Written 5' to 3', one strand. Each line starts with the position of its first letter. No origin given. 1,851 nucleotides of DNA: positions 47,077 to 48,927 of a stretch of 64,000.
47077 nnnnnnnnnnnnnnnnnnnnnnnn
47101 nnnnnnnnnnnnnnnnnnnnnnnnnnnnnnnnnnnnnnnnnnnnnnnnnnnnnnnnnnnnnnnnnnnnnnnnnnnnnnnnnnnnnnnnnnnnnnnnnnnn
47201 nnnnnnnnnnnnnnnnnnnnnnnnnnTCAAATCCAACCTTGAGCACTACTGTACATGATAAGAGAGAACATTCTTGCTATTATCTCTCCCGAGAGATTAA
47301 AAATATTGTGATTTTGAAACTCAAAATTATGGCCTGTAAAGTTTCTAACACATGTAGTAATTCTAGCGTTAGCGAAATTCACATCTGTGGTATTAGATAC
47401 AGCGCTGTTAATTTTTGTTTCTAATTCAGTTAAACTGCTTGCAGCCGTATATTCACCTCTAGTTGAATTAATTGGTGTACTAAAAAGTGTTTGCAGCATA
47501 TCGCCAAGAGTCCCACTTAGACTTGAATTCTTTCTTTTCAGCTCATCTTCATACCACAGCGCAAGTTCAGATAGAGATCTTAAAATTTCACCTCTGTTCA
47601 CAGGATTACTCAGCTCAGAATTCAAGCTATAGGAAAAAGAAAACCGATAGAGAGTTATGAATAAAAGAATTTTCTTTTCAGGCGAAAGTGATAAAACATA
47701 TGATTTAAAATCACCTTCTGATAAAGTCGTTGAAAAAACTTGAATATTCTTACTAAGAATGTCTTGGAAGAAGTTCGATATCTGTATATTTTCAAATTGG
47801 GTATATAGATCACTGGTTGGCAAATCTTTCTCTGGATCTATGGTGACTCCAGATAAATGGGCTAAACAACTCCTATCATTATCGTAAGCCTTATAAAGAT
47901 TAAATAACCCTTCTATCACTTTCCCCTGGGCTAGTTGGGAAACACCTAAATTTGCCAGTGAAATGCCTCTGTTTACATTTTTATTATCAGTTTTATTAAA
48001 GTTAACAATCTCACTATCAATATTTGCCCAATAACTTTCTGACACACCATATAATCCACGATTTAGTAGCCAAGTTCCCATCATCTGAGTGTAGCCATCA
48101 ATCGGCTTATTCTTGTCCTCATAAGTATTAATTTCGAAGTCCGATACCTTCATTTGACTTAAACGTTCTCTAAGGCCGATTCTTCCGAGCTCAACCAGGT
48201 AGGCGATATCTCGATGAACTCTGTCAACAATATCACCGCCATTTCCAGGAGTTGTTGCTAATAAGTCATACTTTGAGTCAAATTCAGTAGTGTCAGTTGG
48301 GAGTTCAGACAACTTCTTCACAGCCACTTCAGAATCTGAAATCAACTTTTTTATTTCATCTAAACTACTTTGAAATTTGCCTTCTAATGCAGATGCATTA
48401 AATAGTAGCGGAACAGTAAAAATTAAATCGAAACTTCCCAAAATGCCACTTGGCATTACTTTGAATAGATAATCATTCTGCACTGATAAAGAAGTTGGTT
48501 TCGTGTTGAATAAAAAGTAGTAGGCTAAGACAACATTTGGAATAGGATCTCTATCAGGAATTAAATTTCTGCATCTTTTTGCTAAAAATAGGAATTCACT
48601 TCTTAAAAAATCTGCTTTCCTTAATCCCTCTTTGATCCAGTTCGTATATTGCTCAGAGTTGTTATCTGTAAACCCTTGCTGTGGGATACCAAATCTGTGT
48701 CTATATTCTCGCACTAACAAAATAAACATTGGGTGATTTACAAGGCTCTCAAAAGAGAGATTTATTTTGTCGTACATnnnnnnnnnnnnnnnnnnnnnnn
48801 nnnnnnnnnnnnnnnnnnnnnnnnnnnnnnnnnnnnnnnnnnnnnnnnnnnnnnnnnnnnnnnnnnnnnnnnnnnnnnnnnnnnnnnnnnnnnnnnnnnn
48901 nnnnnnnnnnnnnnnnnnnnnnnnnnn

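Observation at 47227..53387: Tightly coupled AT-rich four-gene operon (multi-Zn-ribbon, DUF4365-like nuclease, two unknowns) without any NTPase: candidate novel defence module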

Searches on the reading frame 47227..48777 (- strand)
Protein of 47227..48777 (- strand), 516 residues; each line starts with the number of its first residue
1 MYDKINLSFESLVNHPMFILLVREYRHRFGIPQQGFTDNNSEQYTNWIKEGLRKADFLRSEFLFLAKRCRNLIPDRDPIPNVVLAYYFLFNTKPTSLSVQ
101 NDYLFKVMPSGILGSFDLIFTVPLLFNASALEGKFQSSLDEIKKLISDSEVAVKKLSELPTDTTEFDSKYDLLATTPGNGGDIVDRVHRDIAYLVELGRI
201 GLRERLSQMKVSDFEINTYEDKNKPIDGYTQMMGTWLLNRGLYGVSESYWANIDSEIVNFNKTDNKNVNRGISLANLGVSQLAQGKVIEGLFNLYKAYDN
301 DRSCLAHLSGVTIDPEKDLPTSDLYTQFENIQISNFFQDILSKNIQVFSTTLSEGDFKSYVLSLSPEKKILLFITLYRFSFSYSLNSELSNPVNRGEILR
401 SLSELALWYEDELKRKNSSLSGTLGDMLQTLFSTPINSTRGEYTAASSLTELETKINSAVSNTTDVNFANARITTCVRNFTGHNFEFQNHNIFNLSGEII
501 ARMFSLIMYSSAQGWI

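Call 3: search_protein_families(library=pfam, proteins=[window:47227-48777:-], max_evalue=1)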
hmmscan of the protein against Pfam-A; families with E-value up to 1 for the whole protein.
window:47227-48777:- (516 aa): 0 families

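Call 4: search_protein_families(library=padloc, proteins=[window:47227-48777:-], max_evalue=1)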
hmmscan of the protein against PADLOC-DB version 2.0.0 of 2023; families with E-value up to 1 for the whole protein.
window:47227-48777:- (516 aa): 0 families

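Call 5: search_protein_families(library=ncbifam, proteins=[window:47227-48777:-], max_evalue=1)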
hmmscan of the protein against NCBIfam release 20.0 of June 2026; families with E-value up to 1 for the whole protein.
window:47227-48777:- (516 aa): 0 families

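Call 17: find_homologous_proteins(query=window:47227-48777:-)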
Query window:47227-48777:- (516 aa): 66 proteins with E <= 0.001 among 8000 candidates.
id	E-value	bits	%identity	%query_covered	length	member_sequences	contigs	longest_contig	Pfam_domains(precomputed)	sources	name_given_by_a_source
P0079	0.0e+0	1149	100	100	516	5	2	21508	-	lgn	-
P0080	0.0e+0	1020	87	100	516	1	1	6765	-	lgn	-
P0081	6.3e-216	736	63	100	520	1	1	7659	-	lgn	-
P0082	8.6e-215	732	63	100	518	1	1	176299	-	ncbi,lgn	-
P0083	2.3e-213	727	63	100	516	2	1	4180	-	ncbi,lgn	-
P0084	6.5e-206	703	62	100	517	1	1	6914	-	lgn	-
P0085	2.9e-200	684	60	100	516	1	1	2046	-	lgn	-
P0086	1.9e-195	668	57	100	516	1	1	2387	-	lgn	-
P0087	4.0e-193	661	59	100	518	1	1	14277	-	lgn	-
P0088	2.7e-191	655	57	100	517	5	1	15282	-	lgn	-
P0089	6.7e-191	653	86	65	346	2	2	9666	-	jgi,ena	-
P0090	1.3e-188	646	56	100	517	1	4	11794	-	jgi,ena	-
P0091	1.7e-188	646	57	100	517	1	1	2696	-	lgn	-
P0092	3.4e-188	644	56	100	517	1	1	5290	-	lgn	-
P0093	7.3e-188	643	56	100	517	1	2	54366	-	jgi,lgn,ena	-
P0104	1.7e-183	629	55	100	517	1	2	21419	-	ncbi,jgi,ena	-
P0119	2.3e-176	605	56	100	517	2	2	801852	-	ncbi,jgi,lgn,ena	ncbi:MAG: hypothetical protein WC744_00020 [Patescibacteria group bacterium]|jgi:hypothetical protei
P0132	4.8e-165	568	52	100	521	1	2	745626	-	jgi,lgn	jgi:hypothetical protein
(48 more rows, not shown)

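Call 20: find_encoding_contigs(protein=P0104, flank=10000, max_places=1)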
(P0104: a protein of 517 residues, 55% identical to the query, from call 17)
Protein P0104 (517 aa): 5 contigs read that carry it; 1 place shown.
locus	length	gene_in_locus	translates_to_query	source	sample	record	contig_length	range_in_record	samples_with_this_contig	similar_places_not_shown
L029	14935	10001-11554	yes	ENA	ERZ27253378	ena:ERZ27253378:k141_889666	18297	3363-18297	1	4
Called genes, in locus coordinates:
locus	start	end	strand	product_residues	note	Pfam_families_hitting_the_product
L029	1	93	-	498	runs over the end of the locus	-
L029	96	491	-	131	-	-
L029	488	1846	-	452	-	PF02195:ParB_N, PF01555:N6_N4_Mtase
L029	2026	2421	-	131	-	PF03852:Vsr, PF04480:DUF559 (weak), PF18741:MTES_1575 (weak)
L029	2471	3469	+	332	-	PF00145:DNA_methylase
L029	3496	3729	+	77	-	-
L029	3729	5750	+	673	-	-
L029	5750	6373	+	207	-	-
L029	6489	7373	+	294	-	PF18144:SMODS (weak), PF26305:CD_NTase_C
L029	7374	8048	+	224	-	PF18153:Cap15_CD_rec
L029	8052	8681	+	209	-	PF02585:PIG-L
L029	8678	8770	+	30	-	-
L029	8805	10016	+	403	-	-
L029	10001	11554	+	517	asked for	-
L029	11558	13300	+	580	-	-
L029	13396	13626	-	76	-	-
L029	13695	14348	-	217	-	PF01520:Amidase_3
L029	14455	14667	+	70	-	PF24250:HVO_2718 (weak), PF13560:HTH_31, PF12844:HTH_19, PF13443:HTH_26, PF01381:HTH_3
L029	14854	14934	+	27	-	?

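Call 21: find_encoding_contigs(protein=P0119, flank=10000, max_places=1)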
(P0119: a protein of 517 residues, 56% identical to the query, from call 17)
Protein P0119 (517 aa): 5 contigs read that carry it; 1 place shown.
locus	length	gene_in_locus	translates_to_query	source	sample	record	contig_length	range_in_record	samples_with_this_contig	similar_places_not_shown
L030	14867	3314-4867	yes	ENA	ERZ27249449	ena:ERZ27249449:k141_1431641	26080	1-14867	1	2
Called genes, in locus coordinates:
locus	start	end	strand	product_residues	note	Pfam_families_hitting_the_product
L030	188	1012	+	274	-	-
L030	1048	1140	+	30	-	-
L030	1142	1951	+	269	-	-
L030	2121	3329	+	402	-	-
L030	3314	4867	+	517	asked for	-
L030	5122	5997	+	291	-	PF14257:DUF4349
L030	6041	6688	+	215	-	PF04294:VanW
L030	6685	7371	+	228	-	PF03734:YkuD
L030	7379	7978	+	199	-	-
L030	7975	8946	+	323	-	PF02618:YceG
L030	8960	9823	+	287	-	PF00892:EamA (weak)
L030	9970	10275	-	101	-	-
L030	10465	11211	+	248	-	PF12705:PDDEXK_1, PF01930:Cas_Cas4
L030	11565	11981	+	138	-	-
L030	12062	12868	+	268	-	-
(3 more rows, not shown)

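Call 22: find_encoding_contigs(protein=P0132, flank=10000, max_places=1)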
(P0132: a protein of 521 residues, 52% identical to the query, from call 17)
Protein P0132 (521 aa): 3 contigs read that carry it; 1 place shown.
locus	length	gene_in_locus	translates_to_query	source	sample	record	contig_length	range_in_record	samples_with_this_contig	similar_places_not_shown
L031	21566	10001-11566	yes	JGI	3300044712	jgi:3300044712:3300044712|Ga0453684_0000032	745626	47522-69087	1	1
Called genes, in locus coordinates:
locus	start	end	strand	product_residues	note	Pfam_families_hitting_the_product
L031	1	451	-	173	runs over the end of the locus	PF00466:Ribosomal_L10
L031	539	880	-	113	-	-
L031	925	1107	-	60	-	-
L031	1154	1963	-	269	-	PF00687:Ribosomal_L1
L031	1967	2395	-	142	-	PF03946:Ribosomal_L11_N, PF00298:Ribosomal_L11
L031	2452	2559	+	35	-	-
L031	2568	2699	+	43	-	-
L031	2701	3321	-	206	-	PF02357:NusG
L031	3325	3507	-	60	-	PF00584:SecE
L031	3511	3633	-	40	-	-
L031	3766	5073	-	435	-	PF13462:Thioredoxin_4, PF01323:DSBA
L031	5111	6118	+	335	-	PF01370:Epimerase, PF04321:RmlD_sub_bind, PF05368:NmrA (weak), PF16363:GDP_Man_Dehyd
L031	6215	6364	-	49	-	-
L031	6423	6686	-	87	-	-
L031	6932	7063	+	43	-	-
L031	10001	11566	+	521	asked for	-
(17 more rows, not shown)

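Call 26: find_related_loci(query=A2, collection=metagenome_contigs, flank=8000)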
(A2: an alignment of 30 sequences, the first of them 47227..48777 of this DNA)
Query A2 (516 aa) in metagenome_contigs; peptide patterns used: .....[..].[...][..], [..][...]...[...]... (x = any residue, [..] = any of these).
91 stretches matched a pattern; 25 encode a relative of the query (tblastn E <= 1e-3); 25 distinct loci.
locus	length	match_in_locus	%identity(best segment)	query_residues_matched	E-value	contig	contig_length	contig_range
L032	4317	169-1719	56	1-516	0e+0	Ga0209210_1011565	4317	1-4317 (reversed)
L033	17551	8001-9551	56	1-516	0e+0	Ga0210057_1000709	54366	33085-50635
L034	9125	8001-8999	86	1-333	0e+0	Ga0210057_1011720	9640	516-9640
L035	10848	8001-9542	56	1-516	0e+0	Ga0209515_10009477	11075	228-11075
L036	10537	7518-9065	56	1-515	0e+0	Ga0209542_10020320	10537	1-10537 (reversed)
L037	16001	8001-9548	56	1-515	0e+0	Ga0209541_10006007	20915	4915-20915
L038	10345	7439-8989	55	1-516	0e+0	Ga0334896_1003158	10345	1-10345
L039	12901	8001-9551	55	1-516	0e+0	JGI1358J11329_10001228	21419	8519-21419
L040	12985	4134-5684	55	1-516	0e+0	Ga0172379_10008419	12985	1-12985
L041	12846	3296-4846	56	1-516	0e+0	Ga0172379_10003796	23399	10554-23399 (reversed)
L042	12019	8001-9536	55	5-516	0e+0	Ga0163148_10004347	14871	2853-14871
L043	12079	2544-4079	55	5-516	0e+0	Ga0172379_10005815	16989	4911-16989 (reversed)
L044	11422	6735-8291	53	1-516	0e+0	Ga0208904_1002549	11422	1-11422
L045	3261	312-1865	52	1-516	0e+0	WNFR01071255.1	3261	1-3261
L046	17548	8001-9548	54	1-516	0e+0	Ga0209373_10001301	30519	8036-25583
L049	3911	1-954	52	199-516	4e-107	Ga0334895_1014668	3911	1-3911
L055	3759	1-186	48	455-516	2e-14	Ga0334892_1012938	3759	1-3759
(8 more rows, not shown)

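Call 39: search_solved_structures(query=A2, max_evalue=10)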
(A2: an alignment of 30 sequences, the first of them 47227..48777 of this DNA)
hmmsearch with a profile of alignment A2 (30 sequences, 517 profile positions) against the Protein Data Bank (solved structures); distinct sequences matched with E-value up to 10: 0.

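Call 45: search_protein_families(library=pfam, alignment_id=A2, max_evalue=1)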
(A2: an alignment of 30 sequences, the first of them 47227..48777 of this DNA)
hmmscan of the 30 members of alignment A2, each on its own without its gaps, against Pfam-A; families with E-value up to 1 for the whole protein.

A. member 1, window:47227-48777:- (516 aa): 0 families

B. families by the number of members that match (of 30 scanned): 25 families
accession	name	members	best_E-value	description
PF04454.18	Linocin_M18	4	0.11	Encapsulating protein for peroxidase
PF09940.16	DUF2172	2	0.026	Domain of unknown function (DUF2172)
PF18994.6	Prophage_tailD1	1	0.016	Prophage endopeptidase tail N-terminal domain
PF19824.4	Tlp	1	0.02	Small, acid-soluble spore protein Tlp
PF21044.3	CIP2A_N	1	0.057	CIP2A, N-terminal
PF11083.13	Relaxase_C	1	0.058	C-terminal helical hairpin domain from relaxase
PF17265.7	DUF5331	1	0.078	Family of unknown function (DUF5331)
PF07533.21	BRK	1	0.079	BRK domain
PF25672.1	BBH37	1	0.095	BBH37 helical domain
PF08053.16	Tna_leader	1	0.097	Tryptophanase operon leader peptide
PF05193.26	Peptidase_M16_C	1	0.1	Peptidase M16 inactive domain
PF05299.18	Peptidase_M61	1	0.11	M61 glycyl aminopeptidase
PF10374.15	EST1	1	0.12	Telomerase activating protein Est1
PF06005.17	ZapB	1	0.14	Cell division protein ZapB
PF18864.6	AbiTii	1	0.14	AbiTii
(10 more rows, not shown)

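Call 47: find_related_loci(query=A2, collection=viral_contigs, flank=8000)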
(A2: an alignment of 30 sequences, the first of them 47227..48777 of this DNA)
Query A2 (516 aa) in viral_contigs; peptide patterns used: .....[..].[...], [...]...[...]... (x = any residue, [..] = any of these).
25 stretches matched a pattern, but none encodes a relative of the query by tblastn (E <= 1e-3).

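Call 49: predict_structure(alignment_id=A2)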
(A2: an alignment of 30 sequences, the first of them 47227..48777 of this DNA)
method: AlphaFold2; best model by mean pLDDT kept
length: 516 residues; sequences in the alignment: 30
mean_pLDDT: 85.1   pTM: 0.58
mean pLDDT of the five models: 85.1, 82.5, 81.4, 80.9, 80.5
residues with pLDDT >= 90: 168; 70-90: 312; 50-70: 30; < 50: 6
segments of 3 or more residues with pLDDT < 50: 175-178
pLDDT, mean of each block of 10 residues (from residue 1): 82 89 87 87 84 78 84 77 91 87 86 85 90 91 93 83 69 54 68 81 87 86 84 84 89 93 88 90 82 91 89 84 77 90 92 90 84 87 83 84 93 91 88 82 84 92 90 91 60 92 95 91
secondary structure, 60 per line:
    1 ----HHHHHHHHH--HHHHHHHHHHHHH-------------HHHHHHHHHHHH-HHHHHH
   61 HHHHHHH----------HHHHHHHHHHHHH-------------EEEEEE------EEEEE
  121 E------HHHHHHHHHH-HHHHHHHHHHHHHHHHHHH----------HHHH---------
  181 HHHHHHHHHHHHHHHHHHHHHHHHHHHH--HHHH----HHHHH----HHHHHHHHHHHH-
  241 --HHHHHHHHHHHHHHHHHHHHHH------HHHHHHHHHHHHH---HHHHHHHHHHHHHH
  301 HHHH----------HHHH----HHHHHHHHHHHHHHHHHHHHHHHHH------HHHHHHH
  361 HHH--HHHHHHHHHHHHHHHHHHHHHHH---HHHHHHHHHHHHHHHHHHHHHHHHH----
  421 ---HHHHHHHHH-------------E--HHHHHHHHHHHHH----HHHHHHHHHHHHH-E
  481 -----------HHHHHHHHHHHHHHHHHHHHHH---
elements in order: H5-13 H16-28 H42-53 H55-67 H78-90 E104-109 E116-121 H128-137 H139-157 H168-171 H181-208 H211-214 H219-223 H228-239 H243-264 H271-283 H287-304 H315-318 H323-347 H354-363 H366-388 H392-416 H424-432 H449-461 H466-478 H492-513

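Call 54: search_protein_families(library=pfam, proteins=[L033:9557-10174:-, L033:10171-11967:-, L033:11951-12556:-, L033:12553-13038:-, L042:4476-6017:-, L029:96-491:-], max_evalue=0.01)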
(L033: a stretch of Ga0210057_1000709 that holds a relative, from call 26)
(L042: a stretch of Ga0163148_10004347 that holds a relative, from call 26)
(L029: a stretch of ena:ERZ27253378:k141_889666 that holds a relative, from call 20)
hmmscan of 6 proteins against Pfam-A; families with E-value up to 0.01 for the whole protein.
L033:9557-10174:- (205 aa): 1 family
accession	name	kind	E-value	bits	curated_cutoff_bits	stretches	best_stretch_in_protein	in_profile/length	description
PF01551.29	Peptidase_M23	-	3.7e-28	98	28.7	1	98-196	2-96/96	Peptidase family M23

L033:10171-11967:- (598 aa): 4 families
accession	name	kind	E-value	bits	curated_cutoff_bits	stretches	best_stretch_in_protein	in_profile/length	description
PF19044.6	P-loop_TraG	-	1e-21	77.5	25.8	1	255-562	26-348/413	TraG P-loop domain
PF12846.13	AAA_10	-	8e-14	51.9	27.5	1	258-529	21-302/362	AAA-like domain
PF01935.23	DUF87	-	2.5e-09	38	23.2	1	264-452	29-199/220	Helicase HerA, central domain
PF00270.35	DEAD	-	0.009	16.2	26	0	258-297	14-56/167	DEAD/DEAH box helicase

L033:11951-12556:- (201 aa): 1 family
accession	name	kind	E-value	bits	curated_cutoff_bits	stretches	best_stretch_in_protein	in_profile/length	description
PF11130.14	TraC_F_IV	-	0.0065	16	28.1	1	41-186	37-180/375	TraC protein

L033:12553-13038:- (161 aa): 1 family
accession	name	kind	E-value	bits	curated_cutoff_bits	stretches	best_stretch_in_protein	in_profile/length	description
PF12666.12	PrgI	-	1.5e-06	29.1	27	1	6-69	2-63/91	PrgI family protein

L042:4476-6017:- (513 aa): 0 families

L029:96-491:- (131 aa): 6 families
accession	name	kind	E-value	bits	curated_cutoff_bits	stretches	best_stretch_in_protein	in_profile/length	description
PF13022.12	HTH_Tnp_1_2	-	5.8e-08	33.3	27.9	1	13-107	13-111/122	Helix-turn-helix of insertion element transposase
PF13384.12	HTH_23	-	2.6e-05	24.4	24.6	1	8-45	3-40/50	Homeodomain-like domain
PF01527.26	HTH_Tnp_1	-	0.001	19.7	24.1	1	20-56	21-59/75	Transposase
PF13518.12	HTH_28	-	0.0026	18.2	25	1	13-45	3-35/52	Helix-turn-helix domain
PF12728.13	HTH_17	-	0.0068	17.1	27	0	28-49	7-29/51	Helix-turn-helix domain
PF14964.11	INTS15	-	0.0086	15.4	27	1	10-116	58-161/362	Integrator complex subunit 15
